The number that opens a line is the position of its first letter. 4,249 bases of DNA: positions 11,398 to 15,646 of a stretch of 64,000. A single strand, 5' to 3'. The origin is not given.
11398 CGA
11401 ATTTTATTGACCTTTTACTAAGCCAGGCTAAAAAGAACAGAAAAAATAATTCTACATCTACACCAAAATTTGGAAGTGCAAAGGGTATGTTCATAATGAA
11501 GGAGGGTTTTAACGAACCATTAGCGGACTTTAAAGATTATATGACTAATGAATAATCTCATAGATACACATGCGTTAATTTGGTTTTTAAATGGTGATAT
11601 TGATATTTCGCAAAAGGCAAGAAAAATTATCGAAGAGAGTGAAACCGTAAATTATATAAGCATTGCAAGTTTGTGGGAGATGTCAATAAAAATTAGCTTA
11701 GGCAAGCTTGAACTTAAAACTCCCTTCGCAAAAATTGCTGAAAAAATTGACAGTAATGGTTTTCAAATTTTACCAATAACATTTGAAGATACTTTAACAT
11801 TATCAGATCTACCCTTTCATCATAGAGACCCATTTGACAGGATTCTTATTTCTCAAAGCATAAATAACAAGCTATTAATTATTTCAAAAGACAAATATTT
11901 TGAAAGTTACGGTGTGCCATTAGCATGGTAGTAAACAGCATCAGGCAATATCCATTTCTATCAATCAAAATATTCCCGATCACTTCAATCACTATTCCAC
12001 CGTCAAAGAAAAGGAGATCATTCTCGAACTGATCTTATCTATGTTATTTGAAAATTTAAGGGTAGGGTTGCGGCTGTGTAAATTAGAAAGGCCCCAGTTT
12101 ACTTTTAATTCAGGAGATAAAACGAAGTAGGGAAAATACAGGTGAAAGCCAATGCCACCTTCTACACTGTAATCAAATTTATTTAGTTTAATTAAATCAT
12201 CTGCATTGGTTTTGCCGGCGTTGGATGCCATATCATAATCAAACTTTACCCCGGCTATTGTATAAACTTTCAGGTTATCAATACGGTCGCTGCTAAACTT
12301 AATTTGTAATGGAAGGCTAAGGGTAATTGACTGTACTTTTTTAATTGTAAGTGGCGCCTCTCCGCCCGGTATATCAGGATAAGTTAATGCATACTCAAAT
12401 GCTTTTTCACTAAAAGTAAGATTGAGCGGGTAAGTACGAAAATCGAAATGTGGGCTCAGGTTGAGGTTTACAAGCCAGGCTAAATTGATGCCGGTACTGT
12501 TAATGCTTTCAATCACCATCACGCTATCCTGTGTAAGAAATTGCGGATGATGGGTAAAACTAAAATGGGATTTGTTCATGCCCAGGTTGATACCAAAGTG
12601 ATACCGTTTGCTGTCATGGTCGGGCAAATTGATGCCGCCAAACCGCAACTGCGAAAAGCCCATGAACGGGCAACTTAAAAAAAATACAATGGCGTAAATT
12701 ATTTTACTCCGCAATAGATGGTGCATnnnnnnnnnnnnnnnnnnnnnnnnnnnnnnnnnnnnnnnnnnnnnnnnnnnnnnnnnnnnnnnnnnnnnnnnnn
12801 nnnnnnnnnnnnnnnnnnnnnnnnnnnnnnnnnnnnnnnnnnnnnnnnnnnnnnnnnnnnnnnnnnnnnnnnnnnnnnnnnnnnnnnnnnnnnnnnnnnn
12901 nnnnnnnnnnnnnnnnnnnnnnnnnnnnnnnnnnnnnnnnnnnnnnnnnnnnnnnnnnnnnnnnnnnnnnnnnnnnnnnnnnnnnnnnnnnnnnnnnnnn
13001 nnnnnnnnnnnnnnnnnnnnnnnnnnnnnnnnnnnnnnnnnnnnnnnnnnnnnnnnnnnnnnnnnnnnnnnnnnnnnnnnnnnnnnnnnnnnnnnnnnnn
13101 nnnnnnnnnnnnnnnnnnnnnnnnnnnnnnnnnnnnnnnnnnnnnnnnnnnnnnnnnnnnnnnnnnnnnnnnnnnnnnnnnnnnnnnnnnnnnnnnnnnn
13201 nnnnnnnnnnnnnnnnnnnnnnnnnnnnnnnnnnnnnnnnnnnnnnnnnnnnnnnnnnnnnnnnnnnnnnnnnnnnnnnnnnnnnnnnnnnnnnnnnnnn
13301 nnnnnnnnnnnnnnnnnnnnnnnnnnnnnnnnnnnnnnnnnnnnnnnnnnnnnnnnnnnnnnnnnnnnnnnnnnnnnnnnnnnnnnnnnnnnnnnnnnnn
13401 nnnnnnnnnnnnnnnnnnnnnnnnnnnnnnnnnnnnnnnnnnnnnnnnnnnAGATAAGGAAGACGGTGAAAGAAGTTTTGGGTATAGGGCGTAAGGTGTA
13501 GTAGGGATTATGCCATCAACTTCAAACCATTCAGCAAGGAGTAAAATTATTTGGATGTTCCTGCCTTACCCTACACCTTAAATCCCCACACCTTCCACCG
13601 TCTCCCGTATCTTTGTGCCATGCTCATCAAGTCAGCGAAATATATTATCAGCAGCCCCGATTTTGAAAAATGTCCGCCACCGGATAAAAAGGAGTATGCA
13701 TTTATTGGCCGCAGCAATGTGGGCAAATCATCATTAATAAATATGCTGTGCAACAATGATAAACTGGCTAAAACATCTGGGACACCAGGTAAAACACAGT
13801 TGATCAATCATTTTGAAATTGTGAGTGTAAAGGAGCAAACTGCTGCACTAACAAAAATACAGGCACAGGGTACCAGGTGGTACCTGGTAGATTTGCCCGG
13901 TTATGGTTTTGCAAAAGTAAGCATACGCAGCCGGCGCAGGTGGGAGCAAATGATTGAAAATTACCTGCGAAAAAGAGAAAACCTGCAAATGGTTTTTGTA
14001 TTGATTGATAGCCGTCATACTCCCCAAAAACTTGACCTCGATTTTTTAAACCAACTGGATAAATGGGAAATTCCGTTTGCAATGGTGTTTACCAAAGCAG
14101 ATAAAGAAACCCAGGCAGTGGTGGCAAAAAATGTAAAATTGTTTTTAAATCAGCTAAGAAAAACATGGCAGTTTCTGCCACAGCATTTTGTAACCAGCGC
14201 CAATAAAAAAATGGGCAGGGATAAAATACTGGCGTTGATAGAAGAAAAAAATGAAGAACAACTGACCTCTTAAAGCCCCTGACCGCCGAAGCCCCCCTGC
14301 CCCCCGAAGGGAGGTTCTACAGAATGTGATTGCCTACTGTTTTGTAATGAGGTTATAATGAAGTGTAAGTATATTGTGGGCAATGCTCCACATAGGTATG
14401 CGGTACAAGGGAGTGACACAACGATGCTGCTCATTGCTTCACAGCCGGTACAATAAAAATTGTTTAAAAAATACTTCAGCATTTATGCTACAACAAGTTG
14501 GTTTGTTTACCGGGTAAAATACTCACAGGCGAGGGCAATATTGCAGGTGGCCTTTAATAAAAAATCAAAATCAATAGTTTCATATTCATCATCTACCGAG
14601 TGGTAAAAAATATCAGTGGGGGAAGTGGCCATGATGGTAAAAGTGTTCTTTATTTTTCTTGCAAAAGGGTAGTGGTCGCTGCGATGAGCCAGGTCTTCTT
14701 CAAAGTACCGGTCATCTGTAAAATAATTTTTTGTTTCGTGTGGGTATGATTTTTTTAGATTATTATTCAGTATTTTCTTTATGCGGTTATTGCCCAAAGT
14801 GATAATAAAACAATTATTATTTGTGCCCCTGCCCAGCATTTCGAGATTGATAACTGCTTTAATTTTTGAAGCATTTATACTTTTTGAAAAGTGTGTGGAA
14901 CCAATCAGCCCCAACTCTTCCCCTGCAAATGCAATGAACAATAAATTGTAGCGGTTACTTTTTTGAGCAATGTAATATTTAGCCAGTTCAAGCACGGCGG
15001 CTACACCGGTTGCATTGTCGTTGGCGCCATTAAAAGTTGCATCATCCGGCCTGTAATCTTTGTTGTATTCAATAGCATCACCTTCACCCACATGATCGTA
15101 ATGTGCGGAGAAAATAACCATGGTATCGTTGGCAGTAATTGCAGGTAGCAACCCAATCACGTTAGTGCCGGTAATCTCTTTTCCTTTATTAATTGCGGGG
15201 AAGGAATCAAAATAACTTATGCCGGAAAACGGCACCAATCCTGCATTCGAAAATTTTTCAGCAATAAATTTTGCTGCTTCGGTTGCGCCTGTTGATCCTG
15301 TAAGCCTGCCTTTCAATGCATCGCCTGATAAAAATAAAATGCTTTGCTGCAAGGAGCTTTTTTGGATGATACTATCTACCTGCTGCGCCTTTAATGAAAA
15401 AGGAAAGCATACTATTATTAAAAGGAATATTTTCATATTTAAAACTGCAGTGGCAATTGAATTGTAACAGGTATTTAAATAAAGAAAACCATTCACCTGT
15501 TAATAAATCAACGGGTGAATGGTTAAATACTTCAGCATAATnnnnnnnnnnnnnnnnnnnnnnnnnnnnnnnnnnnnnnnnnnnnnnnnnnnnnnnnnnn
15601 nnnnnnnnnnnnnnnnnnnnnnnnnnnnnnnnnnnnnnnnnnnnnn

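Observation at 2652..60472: Dense 18-copy intergenic REP-like family with a covarying dyad and a hairpin, possibly an HUH-recognised element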

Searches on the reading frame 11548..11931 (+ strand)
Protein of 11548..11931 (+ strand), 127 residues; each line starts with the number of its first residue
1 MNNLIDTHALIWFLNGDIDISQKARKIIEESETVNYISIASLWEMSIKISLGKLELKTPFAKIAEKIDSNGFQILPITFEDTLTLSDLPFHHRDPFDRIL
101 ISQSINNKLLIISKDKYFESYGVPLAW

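Call 8: search_protein_families(library=pfam, proteins=[window:11548-11931:+])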
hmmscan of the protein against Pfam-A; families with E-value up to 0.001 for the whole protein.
window:11548-11931:+ (127 aa): 1 family
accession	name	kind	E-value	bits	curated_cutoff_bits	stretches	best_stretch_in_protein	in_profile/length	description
PF01850.27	PIN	-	6.5e-14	53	23.6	1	4-121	2-117/120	PIN domain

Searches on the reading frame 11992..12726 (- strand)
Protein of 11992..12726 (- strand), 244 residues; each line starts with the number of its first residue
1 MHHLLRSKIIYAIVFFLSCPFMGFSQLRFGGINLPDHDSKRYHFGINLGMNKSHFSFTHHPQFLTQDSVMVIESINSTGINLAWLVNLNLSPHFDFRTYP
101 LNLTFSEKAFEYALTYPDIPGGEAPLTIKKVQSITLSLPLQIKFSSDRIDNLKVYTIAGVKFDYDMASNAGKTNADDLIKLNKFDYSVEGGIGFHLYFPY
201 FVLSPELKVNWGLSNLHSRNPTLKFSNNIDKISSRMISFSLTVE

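Call 8: search_protein_families(library=pfam, proteins=[window:11992-12726:-])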
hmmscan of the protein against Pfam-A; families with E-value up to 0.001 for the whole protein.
window:11992-12726:- (244 aa): 1 family
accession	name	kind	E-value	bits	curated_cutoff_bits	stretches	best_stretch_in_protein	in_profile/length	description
PF13568.12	OMP_b-brl_2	-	1.6e-13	51.5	27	1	40-217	7-174/175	Outer membrane protein beta-barrel domain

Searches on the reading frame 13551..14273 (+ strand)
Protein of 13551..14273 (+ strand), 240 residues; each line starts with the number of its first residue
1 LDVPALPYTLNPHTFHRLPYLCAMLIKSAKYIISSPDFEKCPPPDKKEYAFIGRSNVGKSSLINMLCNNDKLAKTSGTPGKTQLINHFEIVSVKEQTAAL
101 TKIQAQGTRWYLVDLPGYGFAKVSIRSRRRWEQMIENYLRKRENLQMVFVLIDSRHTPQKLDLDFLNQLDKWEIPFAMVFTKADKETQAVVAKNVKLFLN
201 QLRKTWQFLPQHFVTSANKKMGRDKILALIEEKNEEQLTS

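Call 8: search_protein_families(library=pfam, proteins=[window:13551-14273:+])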
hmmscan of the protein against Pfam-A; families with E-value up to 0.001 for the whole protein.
window:13551-14273:+ (240 aa): 8 families
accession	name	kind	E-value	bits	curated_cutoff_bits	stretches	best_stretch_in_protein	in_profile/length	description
PF01926.29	MMR_HSR1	-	1.4e-19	70.7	21.9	1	49-182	2-113/113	50S ribosome-binding GTPase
PF02421.24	FeoB_N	-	7.2e-09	35.8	27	1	49-202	3-134/156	Ferrous iron transport protein B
PF00350.29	Dynamin_N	-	1.5e-06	28.8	27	0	50-76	2-28/168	Dynamin family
PF03193.22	RsgA_GTPase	-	2.9e-06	27.7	30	0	47-73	107-133/174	RsgA GTPase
PF00735.24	Septin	-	5.8e-05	22.9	26.2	1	52-138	10-89/280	Septin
PF00071.28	Ras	-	0.00056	20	21.6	0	50-90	3-43/162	Ras family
PF08477.19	Roc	-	0.00059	20.5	27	0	51-94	4-48/119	Ras of Complex, Roc, domain of DAPkinase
PF00009.33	GTP_EFTU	-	0.00091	19.3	26.5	0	50-231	7-183/188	Elongation factor Tu GTP binding domain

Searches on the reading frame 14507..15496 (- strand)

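Call 8: search_protein_families(library=pfam, proteins=[window:14507-15496:-])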
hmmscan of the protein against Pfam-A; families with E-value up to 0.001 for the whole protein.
window:14507-15496:- (329 aa): 5 families
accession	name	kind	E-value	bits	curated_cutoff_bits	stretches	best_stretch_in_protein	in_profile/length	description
PF04389.22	Peptidase_M28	-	3.8e-37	128.4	21.3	1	112-319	1-188/193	Peptidase family M28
PF05450.20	Nicastrin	-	1.3e-05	25.3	25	1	157-311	21-193/218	Nicastrin large lobe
PF16254.10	DUF4910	-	1.6e-05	24.3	26.6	1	158-267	83-190/247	Domain of unknown function (DUF4910)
PF01546.33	Peptidase_M20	-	1.9e-05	25.1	24.6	1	129-221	2-98/206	Peptidase family M20/M25/M40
PF05343.19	Peptidase_M42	-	0.00074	19.1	23.2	0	158-211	132-184/292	M42 glutamyl aminopeptidase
